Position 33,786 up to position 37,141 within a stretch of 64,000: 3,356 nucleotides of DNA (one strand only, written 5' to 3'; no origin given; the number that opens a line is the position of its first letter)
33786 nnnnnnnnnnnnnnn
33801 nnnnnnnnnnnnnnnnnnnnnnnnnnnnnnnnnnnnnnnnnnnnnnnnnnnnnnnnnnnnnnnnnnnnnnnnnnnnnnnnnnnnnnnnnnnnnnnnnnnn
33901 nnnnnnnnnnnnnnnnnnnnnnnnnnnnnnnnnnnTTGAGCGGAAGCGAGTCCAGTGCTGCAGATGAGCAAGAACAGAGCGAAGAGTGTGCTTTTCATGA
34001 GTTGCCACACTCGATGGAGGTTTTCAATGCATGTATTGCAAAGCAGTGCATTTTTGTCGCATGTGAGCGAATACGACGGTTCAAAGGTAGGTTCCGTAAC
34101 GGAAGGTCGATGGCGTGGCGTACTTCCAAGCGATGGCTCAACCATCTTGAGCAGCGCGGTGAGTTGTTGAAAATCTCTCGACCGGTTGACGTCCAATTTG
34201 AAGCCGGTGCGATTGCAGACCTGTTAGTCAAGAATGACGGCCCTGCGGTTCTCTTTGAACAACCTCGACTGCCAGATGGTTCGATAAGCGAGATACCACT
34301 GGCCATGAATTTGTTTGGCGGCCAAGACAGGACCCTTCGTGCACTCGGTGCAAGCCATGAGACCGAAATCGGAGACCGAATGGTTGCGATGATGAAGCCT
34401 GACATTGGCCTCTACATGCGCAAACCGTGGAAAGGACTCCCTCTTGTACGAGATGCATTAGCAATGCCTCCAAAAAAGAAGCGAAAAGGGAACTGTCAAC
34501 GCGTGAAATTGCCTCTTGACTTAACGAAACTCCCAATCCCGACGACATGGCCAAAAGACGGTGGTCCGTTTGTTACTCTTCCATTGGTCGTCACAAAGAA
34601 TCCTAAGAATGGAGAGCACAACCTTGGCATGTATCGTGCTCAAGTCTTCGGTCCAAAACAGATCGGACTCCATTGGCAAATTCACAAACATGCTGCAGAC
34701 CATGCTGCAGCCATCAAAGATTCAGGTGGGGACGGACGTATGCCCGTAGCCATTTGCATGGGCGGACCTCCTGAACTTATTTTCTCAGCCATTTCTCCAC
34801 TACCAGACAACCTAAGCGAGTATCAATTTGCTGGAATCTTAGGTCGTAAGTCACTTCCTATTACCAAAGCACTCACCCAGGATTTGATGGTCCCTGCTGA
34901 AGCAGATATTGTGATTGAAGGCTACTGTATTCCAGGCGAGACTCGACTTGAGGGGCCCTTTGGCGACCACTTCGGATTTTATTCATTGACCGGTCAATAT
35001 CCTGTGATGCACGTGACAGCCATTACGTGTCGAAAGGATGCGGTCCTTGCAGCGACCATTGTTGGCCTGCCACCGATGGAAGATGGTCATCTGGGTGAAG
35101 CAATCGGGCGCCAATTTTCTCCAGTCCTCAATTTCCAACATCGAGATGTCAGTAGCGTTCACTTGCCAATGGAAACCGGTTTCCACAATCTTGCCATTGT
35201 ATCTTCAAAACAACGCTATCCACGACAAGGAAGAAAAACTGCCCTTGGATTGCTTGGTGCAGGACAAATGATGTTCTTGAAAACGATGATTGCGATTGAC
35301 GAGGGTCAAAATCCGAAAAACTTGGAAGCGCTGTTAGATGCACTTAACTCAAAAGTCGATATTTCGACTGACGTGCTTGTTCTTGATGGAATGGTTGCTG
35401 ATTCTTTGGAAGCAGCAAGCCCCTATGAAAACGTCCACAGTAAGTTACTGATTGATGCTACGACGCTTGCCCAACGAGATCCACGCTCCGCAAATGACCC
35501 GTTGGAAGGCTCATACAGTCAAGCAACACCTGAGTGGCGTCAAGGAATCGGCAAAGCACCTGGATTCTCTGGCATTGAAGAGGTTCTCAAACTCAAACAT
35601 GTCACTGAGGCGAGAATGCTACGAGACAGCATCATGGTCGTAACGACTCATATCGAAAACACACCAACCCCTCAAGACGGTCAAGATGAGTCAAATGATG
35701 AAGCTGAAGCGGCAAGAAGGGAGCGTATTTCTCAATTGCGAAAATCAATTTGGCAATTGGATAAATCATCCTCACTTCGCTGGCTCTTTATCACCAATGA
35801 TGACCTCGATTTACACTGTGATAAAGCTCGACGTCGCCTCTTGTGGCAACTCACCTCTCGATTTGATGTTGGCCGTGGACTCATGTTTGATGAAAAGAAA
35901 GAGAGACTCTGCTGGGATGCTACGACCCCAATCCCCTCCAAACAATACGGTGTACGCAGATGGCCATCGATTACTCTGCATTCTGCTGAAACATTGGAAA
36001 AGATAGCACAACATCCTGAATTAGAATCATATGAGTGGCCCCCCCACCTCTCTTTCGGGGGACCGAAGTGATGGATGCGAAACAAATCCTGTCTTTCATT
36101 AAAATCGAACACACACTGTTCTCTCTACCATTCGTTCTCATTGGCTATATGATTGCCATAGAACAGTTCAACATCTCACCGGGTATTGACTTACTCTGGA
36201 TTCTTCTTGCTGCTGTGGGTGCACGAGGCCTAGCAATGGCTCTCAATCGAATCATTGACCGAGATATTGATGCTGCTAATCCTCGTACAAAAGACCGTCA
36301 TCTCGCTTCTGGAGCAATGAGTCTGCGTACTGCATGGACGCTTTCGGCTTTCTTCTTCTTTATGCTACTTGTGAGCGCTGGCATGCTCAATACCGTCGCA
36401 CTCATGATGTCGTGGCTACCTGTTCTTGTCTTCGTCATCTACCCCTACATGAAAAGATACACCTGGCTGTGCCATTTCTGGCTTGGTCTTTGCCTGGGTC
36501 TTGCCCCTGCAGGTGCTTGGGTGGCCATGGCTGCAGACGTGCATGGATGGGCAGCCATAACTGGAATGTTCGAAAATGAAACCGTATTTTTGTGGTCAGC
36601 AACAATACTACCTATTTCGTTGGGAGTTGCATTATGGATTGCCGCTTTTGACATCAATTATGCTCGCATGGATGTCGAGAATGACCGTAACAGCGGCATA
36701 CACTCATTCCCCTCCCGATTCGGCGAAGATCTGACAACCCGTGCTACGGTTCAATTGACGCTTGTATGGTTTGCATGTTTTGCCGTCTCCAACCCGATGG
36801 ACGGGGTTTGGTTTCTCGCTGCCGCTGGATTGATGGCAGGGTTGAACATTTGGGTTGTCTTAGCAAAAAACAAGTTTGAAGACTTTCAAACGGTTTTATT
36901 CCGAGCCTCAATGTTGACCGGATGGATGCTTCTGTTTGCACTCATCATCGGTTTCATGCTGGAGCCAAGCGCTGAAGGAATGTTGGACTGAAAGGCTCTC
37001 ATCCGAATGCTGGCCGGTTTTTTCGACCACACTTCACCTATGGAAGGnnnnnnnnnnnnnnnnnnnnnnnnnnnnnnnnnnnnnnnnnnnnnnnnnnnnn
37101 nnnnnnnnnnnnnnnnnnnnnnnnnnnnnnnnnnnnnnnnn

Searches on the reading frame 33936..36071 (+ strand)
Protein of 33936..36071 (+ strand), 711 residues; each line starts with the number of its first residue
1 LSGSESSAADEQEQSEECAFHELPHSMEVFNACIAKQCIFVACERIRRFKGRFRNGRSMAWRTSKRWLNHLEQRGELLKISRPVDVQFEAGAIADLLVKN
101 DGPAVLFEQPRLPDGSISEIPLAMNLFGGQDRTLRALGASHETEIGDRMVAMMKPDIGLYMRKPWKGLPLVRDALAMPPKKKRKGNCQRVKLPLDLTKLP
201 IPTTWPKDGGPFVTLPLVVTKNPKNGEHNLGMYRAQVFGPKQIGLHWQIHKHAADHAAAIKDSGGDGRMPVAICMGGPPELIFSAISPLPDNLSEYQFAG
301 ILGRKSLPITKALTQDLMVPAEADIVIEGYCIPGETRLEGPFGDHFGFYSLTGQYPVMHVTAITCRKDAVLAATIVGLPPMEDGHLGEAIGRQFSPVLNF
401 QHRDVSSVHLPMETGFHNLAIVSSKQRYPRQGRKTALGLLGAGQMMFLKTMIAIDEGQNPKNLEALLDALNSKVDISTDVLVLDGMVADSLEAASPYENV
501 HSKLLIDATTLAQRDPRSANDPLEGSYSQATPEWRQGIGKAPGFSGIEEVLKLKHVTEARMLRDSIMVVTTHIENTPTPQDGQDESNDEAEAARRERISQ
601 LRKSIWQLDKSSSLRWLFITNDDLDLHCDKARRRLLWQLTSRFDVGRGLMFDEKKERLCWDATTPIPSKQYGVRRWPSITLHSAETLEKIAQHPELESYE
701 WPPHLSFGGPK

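Call 10: search_protein_families(library=pfam, proteins=[window:33936-36071:+], max_evalue=0.001)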
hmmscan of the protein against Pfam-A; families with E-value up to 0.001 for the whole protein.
window:33936-36071:+ (711 aa): 3 families
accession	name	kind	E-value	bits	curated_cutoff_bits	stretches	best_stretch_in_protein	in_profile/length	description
PF01977.22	UbiD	-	3.4e-74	248.9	23.3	1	182-379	5-206/206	3-octaprenyl-4-hydroxybenzoate carboxy-lyase Rift-related domain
PF20696.2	UbiD_C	-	2.7e-29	102.2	24.2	1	386-508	3-127/127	3-octaprenyl-4-hydroxybenzoate carboxy-lyase C-terminal domain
PF20695.2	UbiD_N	-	4.2e-18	65.7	24.3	1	68-144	1-70/78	3-octaprenyl-4-hydroxybenzoate carboxy-lyase N-terminal domain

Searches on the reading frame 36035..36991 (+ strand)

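Call 10: search_protein_families(library=pfam, proteins=[window:36035-36991:+], max_evalue=0.001)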
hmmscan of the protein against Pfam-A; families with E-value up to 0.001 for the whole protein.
window:36035-36991:+ (318 aa): 1 family
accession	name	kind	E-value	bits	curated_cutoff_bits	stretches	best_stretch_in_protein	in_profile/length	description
PF01040.23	UbiA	-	2.2e-44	152.1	34.2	1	31-290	2-247/250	UbiA prenyltransferase family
